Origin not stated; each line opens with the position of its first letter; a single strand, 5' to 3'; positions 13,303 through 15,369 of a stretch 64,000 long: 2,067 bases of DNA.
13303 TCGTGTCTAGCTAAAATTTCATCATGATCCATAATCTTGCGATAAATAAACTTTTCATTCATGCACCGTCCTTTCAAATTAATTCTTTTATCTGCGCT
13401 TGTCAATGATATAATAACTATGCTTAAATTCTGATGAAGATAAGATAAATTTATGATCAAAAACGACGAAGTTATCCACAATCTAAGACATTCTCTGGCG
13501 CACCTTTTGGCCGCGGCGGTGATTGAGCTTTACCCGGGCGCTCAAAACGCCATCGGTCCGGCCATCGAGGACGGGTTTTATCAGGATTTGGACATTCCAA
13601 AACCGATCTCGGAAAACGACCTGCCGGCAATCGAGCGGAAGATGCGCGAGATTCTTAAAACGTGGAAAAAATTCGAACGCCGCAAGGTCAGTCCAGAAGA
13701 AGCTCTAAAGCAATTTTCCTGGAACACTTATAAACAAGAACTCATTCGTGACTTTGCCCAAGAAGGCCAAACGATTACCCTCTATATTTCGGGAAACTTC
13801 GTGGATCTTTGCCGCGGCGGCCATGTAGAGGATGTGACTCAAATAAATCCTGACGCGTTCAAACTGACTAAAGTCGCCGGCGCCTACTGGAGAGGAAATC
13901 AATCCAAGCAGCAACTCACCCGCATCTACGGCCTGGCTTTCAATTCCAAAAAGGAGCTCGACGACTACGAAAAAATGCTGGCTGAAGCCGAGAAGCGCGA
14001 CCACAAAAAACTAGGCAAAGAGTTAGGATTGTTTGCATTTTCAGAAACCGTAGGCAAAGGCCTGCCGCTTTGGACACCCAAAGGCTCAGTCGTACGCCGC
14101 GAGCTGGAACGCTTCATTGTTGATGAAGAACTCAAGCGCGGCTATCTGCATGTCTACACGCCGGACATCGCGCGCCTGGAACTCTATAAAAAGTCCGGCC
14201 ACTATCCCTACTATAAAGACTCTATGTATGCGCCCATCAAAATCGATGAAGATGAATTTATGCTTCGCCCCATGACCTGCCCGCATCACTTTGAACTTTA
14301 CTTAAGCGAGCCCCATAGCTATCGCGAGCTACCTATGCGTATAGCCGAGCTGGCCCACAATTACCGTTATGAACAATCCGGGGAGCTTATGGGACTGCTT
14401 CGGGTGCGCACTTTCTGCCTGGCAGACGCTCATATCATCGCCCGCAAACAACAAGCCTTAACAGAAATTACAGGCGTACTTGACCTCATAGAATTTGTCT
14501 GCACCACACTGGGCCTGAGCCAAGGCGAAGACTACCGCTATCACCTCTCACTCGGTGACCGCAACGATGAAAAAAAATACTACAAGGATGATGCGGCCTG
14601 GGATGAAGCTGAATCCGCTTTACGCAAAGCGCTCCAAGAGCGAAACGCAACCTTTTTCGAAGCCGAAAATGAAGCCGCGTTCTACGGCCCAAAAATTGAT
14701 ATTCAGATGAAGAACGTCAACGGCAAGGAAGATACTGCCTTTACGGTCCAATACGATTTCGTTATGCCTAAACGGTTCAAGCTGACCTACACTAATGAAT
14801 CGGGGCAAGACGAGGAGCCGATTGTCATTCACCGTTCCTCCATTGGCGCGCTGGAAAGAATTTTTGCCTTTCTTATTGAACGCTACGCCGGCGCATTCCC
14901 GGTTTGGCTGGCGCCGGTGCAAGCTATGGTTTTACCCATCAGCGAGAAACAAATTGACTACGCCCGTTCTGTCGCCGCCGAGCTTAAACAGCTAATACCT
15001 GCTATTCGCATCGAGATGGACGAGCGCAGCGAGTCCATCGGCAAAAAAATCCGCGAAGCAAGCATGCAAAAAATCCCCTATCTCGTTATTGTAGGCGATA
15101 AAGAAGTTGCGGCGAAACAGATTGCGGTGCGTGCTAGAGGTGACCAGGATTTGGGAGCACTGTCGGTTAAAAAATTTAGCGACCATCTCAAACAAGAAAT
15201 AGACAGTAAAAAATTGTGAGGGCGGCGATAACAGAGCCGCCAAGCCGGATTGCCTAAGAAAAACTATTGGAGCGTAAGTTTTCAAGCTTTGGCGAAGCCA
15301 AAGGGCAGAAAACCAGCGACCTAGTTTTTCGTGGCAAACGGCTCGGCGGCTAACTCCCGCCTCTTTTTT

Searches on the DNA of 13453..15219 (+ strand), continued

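Call 103: search_with_rna_model(model_id=R2, sources=[window, L166, L006, L165, L168], filters=off, max_evalue=1, make_alignment=true, show_alignments=5)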
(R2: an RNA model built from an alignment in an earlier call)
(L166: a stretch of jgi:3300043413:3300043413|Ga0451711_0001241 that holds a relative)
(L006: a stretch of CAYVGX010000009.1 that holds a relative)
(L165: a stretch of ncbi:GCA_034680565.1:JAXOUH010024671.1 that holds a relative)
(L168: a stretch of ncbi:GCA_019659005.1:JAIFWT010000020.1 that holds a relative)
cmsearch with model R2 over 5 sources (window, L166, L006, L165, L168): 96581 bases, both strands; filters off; matches with E-value up to 1: 4.
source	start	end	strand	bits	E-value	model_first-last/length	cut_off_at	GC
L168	2332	2478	+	79.2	1.5e-14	1-143/143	no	0.5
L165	2858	2987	+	57.6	6.6e-10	1-143/143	no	0.45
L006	5156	5283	+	39.6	5e-06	1-143/143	no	0.43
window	12939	13075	+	23.5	0.015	1-143/143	no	0.51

Alignment A10: 4 matches aligned to the model, 174 columns, each read 5' to 3' on its own strand. Consensus structure (alignment columns), stored with it:
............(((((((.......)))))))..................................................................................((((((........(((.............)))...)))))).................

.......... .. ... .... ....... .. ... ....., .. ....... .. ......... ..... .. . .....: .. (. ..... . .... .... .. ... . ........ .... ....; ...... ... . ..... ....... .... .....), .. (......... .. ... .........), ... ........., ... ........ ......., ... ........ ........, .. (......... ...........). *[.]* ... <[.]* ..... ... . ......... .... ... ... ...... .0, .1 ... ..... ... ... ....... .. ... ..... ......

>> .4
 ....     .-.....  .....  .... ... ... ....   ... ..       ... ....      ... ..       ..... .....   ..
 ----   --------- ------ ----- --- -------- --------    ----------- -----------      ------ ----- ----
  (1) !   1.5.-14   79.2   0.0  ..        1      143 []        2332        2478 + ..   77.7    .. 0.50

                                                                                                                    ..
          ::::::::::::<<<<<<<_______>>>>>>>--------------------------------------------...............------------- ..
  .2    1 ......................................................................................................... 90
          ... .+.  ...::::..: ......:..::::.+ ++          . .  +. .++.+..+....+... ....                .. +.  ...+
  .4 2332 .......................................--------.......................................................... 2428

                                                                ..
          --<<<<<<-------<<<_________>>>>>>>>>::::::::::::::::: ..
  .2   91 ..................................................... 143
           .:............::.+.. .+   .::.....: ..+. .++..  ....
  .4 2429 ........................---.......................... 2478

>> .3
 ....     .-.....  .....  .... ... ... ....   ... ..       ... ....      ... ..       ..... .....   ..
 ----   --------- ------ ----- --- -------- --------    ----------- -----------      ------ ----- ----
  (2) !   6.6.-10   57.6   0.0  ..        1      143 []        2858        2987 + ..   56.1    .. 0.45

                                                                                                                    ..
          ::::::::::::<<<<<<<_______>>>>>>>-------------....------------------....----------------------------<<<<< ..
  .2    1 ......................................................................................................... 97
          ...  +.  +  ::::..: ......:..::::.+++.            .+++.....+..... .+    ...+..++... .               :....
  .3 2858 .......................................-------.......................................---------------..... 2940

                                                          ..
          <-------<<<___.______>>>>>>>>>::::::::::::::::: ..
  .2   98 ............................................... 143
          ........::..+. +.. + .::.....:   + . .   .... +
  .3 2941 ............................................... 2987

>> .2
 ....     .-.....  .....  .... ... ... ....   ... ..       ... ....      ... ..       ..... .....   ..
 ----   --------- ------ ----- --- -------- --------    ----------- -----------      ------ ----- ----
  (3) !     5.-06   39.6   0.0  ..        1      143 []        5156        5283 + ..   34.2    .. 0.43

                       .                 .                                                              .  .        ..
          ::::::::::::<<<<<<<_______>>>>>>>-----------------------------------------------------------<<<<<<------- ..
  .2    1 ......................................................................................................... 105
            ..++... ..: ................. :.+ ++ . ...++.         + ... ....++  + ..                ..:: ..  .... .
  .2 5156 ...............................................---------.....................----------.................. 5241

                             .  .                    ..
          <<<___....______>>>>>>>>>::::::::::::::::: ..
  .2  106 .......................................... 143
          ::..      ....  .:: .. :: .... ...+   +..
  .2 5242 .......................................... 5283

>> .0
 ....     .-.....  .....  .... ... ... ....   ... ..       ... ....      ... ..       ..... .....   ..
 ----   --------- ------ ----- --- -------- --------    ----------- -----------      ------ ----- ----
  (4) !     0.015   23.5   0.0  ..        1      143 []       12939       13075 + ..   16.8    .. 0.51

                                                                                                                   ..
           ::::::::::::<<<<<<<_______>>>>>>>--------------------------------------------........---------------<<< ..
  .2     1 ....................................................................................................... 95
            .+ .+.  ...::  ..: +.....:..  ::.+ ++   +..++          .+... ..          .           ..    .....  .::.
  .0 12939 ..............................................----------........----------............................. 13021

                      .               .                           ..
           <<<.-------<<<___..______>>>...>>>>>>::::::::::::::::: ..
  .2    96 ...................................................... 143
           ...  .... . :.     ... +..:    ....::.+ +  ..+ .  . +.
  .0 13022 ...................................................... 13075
